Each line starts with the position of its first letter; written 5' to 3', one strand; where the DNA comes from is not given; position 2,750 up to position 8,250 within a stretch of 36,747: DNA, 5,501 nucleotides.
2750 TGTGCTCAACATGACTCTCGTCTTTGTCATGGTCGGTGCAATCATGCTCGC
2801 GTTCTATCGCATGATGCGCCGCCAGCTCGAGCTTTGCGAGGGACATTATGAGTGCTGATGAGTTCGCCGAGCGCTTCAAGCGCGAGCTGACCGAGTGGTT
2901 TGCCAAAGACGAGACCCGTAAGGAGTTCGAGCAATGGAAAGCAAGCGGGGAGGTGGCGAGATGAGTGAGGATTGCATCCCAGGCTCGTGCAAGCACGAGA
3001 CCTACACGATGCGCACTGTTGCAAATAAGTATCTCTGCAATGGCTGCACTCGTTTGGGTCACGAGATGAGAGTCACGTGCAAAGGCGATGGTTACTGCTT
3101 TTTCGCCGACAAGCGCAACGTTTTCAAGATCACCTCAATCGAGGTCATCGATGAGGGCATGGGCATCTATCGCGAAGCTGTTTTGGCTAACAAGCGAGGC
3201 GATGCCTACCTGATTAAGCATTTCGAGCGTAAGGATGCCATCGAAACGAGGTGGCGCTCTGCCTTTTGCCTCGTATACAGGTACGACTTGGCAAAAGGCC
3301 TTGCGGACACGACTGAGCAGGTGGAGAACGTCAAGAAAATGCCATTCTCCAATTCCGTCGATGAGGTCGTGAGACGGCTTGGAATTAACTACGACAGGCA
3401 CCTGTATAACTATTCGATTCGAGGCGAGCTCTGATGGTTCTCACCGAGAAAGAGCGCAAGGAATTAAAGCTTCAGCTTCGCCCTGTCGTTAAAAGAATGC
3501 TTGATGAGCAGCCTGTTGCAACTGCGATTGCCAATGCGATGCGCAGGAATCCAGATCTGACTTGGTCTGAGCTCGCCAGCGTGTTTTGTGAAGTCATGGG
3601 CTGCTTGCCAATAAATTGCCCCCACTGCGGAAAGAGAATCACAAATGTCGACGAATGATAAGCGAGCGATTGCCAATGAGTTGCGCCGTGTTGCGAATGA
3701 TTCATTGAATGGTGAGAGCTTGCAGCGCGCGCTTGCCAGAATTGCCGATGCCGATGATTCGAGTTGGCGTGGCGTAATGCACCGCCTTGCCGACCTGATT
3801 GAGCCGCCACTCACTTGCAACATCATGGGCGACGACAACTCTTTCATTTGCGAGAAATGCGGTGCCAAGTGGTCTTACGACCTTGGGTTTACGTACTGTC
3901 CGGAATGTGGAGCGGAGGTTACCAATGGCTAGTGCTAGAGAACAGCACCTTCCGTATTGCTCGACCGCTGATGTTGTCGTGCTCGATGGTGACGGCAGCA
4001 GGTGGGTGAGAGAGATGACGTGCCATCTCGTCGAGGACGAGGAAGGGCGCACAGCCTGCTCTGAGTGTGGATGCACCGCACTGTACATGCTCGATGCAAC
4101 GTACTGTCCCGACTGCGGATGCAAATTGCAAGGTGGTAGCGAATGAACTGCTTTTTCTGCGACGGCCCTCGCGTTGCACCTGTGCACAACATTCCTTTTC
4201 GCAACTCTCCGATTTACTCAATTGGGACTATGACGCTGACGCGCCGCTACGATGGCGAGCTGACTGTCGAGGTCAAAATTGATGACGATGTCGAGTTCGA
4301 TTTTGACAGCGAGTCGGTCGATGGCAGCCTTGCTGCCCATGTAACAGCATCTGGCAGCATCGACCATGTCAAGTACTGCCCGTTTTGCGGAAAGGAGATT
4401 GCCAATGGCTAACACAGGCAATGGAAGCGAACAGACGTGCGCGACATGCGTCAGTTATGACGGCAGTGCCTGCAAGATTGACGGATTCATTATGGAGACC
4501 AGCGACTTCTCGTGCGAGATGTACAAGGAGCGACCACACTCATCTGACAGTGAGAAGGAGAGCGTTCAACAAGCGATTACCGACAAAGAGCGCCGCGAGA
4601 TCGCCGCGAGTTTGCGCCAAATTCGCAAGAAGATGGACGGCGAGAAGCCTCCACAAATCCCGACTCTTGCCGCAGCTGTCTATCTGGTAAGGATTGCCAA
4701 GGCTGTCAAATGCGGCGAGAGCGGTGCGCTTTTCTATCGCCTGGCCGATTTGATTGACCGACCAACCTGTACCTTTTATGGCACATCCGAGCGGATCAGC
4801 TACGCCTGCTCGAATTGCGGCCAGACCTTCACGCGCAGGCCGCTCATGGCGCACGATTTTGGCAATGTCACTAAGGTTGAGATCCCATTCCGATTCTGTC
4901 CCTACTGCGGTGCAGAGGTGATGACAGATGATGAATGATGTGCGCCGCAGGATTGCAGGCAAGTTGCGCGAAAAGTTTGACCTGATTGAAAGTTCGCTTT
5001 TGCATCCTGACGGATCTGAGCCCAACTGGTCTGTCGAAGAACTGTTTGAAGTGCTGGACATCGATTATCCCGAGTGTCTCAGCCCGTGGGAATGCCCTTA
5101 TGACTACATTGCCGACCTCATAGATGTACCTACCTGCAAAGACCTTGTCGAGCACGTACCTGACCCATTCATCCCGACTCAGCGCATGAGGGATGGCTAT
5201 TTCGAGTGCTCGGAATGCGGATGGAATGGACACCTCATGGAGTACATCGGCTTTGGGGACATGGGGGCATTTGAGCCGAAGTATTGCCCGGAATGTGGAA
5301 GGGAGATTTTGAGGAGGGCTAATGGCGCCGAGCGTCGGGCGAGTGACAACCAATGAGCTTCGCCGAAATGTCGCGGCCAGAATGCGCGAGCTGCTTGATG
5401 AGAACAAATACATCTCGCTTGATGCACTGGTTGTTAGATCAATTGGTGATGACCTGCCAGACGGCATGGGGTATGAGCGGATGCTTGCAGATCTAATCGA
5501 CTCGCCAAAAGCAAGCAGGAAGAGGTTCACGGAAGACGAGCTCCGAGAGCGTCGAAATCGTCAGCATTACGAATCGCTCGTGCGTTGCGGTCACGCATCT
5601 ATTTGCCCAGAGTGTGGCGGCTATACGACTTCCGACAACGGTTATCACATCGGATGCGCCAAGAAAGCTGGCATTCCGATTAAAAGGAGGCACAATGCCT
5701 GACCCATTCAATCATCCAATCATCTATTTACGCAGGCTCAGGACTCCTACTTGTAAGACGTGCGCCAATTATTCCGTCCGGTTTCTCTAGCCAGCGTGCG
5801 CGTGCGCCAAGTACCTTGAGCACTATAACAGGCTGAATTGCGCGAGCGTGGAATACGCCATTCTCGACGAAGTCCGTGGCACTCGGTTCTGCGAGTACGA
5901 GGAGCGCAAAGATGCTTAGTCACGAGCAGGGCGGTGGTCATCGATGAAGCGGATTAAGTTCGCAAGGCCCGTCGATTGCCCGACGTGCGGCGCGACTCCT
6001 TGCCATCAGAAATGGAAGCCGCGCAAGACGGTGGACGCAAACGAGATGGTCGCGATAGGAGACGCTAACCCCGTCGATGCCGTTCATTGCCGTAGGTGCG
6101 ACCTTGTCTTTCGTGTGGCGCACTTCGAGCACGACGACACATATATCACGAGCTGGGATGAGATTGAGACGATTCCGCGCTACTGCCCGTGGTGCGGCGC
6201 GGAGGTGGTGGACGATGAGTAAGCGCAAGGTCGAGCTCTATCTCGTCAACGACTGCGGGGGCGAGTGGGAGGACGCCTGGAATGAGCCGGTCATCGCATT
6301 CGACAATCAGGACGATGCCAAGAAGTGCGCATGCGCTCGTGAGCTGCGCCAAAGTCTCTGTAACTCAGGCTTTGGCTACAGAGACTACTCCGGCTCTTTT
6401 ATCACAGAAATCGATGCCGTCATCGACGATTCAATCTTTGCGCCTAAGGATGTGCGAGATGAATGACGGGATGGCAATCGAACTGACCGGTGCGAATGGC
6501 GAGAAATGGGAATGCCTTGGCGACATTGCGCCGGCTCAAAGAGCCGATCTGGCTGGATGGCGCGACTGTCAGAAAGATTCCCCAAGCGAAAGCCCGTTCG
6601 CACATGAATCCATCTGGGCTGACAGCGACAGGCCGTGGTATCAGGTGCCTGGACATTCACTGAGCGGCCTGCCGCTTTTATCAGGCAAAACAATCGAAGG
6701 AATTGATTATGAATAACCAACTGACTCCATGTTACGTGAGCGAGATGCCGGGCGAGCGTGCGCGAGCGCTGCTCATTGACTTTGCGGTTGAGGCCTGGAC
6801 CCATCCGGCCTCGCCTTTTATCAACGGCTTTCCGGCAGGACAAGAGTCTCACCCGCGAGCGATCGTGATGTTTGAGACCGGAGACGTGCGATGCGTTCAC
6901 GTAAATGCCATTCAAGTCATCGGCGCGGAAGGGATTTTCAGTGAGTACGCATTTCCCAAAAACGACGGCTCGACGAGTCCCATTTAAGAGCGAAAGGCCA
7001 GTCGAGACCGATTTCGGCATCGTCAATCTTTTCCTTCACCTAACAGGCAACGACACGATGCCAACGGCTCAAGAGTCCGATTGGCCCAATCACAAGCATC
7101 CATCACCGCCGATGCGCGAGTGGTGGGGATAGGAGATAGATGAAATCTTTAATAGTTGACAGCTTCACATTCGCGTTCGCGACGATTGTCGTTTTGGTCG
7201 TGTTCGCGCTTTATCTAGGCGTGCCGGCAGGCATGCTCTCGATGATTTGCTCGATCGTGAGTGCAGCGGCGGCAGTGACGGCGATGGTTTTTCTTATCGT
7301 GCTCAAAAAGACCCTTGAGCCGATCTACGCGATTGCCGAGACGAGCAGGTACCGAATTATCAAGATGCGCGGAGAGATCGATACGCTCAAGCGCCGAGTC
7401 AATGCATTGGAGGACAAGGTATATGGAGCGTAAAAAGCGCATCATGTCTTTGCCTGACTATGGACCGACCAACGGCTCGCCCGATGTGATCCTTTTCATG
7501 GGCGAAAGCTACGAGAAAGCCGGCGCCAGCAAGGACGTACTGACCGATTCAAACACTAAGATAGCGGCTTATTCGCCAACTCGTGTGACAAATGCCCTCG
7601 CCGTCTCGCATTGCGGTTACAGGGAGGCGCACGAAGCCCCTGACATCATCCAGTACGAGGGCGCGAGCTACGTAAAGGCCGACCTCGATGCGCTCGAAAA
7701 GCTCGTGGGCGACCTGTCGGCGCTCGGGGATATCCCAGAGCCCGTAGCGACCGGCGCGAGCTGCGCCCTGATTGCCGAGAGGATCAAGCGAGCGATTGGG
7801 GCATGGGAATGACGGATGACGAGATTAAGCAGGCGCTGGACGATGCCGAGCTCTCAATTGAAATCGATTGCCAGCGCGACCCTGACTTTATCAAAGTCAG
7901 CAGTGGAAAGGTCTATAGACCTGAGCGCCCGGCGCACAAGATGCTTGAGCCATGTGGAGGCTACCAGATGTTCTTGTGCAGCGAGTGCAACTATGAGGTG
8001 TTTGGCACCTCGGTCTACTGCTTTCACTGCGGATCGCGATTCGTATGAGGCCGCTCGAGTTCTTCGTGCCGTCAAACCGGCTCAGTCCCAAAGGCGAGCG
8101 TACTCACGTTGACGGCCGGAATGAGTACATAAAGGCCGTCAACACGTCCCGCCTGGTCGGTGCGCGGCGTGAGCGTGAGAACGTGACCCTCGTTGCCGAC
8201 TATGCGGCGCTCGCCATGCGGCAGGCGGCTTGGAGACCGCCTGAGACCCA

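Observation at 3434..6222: Tandem array of eight translationally coupled paralogous zinc-ribbon genes in the early operon, plus an outlier at 7803..8048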

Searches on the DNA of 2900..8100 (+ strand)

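Call 6: search_dna_similar(query=window:2900-8100:+, collection=phages, mode=distant, max_rows=25)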
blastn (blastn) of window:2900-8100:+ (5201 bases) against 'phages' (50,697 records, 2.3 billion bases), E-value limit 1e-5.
No match.

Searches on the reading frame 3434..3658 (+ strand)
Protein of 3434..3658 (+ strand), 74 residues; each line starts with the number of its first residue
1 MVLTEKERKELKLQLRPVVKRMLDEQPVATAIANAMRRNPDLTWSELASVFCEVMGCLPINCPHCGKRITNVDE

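Call 4: search_protein_families(library=pfam, proteins=[window:3434-3658:+], max_evalue=1)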
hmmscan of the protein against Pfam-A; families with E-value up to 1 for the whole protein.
window:3434-3658:+ (74 aa): 1 family
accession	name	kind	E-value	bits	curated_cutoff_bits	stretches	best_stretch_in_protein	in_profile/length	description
PF24460.1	DUF7575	-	0.052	13.4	28.5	1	60-68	4-12/28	Domain of unknown function (DUF7575)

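Call 5: search_protein_families(library=phrogs, proteins=[window:3434-3658:+], max_evalue=1)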
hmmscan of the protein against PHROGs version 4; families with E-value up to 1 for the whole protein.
window:3434-3658:+ (74 aa): 7 families
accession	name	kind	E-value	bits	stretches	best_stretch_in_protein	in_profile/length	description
phrog_21398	-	unknown function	0.032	15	1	5-27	7-29/64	-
phrog_6107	-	unknown function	0.081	13.8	0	4-28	34-58/58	-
phrog_32869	-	unknown function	0.11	13.8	1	57-70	49-61/65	-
phrog_21043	-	unknown function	0.15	13.6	1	19-47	17-45/102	-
phrog_2445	-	DNA, RNA and nucleotide metabolism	0.26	12.4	1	24-50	22-45/47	Erf recombination cofactor Arf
phrog_9252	-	DNA, RNA and nucleotide metabolism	0.36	10.5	1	30-66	394-430/480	DNA repair photolyase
phrog_13080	-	unknown function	0.84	10.9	0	60-68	5-13/68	-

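Call 31: search_protein_families(library=ncbifam, proteins=[window:3434-3658:+], max_evalue=0.1)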
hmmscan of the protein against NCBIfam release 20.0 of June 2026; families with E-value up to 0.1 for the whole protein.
window:3434-3658:+ (74 aa): 0 families

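Call 75: find_encoding_contigs(protein=window:3434-3655:+, flank=10000, max_places=6)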
Protein window:3434-3655:+ (74 aa): 24 contigs read that carry it; 6 places shown.
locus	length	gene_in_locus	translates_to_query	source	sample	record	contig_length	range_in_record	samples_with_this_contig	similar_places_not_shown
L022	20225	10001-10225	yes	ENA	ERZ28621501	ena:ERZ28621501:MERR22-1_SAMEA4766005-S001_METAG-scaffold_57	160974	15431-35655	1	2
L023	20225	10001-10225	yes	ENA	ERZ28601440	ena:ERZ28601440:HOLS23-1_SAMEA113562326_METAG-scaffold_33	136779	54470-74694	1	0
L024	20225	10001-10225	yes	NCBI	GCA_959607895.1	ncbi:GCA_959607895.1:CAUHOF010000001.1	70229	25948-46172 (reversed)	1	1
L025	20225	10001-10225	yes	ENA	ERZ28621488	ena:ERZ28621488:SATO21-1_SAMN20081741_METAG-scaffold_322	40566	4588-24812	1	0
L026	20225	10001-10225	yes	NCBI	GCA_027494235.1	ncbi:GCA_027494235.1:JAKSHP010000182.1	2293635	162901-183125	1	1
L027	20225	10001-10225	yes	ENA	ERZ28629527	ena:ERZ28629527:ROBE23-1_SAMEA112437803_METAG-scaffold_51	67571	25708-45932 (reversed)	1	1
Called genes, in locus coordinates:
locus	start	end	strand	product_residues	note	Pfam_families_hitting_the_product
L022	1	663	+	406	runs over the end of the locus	PF00005:ABC_tran, PF02463:SMC_N (weak), PF13304:AAA_21 (faint)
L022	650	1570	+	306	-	PF18075:FtsX_ECD, PF02687:FtsX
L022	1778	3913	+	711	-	PF17876:CSD2, PF00773:RNB, PF00575:S1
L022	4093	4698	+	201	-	PF00239:Resolvase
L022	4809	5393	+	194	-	PF04892:VanZ-LLP1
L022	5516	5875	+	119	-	PF00462:Glutaredoxin, PF03960:ArsC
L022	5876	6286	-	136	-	-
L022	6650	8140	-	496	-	PF00239:Resolvase, PF07508:Recombinase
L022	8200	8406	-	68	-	-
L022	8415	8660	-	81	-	-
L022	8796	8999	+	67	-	PF08667:BetR (weak)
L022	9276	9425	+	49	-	-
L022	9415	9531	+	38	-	-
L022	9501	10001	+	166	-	-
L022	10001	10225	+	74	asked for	-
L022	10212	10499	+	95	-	-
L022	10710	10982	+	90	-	-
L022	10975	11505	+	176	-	-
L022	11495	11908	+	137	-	-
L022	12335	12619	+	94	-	-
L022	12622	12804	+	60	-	-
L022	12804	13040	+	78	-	-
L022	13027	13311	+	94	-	-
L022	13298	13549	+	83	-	-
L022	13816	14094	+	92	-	-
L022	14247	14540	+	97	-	-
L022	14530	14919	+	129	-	-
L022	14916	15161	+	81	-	-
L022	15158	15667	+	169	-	-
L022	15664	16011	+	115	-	-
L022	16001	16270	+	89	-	-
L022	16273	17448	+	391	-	PF00589:Phage_integrase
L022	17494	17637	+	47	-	-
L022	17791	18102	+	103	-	PF22525:H2TH_5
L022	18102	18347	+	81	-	-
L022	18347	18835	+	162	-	-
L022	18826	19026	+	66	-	-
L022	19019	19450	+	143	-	-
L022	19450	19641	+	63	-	-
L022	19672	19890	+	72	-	-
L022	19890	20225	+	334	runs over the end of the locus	PF13392:HNH_3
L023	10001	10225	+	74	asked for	-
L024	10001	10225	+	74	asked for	-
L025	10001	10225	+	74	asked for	-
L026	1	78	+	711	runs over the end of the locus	PF17876:CSD2, PF00773:RNB, PF00575:S1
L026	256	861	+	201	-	PF00239:Resolvase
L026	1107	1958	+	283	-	PF01418:HTH_6, PF13580:SIS_2 (faint), PF01380:SIS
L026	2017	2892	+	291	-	PF13580:SIS_2, PF22198:GKRP_SIS_2 (weak), PF22645:GKRP_SIS_N, PF01380:SIS, PF20741:GKRP-like_C (faint)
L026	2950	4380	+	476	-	PF00367:PTS_EIIB, PF02378:PTS_EIIC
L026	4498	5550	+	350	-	PF19200:MupG_N, PF05913:MupG_C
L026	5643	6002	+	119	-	PF00462:Glutaredoxin, PF03960:ArsC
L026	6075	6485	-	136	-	-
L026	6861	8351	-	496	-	PF00239:Resolvase, PF07508:Recombinase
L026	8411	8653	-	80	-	PF01381:HTH_3 (weak)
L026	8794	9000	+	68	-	-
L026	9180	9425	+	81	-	-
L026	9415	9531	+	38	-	-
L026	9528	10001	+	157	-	-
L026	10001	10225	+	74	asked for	-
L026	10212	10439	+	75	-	-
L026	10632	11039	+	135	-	-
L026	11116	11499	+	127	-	-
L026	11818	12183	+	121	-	-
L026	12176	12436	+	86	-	-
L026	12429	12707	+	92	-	-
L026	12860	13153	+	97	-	-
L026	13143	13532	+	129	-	-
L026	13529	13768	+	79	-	-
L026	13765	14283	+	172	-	-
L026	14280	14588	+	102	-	-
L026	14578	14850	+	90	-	-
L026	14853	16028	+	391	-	PF00589:Phage_integrase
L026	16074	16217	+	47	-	-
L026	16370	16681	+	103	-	PF22525:H2TH_5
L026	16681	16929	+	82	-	-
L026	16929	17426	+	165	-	-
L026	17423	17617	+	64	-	-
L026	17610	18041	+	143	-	-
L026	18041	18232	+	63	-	-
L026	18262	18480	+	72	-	-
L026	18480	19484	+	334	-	PF13392:HNH_3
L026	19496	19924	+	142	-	PF14297:Lin1244_N (weak)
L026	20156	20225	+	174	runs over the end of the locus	-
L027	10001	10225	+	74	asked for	-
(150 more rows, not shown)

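Call 76: list_cluster_members(proteins=[L026:4498-5547:+, L026:2950-4377:+, L022:1778-3910:+, L026:5643-5999:+])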
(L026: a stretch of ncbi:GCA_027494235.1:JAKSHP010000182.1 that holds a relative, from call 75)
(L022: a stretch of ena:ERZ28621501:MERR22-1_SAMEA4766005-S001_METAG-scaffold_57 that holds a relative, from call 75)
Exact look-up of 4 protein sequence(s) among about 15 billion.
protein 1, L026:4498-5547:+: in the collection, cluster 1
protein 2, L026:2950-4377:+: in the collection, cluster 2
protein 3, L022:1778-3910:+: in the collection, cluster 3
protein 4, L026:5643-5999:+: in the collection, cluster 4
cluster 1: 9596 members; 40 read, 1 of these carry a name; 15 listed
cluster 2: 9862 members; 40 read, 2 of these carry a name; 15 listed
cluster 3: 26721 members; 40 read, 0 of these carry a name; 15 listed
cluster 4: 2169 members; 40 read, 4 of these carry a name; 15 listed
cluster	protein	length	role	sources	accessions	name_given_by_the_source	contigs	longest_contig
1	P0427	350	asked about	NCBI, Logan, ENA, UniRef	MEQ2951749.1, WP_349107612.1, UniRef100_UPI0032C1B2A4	MupG family TIM beta-alpha barrel fold protein [Collinsella sp. CLA-AA-H302] | MupG family TIM beta-alpha barrel fold protein n=1 Tax=Collinsella sp. CLA-AA-H302 ...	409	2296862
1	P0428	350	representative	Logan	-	-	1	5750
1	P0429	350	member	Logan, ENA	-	-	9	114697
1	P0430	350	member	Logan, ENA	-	-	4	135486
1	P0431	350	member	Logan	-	-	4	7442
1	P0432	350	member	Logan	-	-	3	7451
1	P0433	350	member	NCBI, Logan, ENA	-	-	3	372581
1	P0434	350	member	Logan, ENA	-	-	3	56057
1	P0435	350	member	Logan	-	-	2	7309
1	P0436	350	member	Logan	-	-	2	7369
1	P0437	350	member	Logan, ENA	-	-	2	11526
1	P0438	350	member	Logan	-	-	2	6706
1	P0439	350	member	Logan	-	-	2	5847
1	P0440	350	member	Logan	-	-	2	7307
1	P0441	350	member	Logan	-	-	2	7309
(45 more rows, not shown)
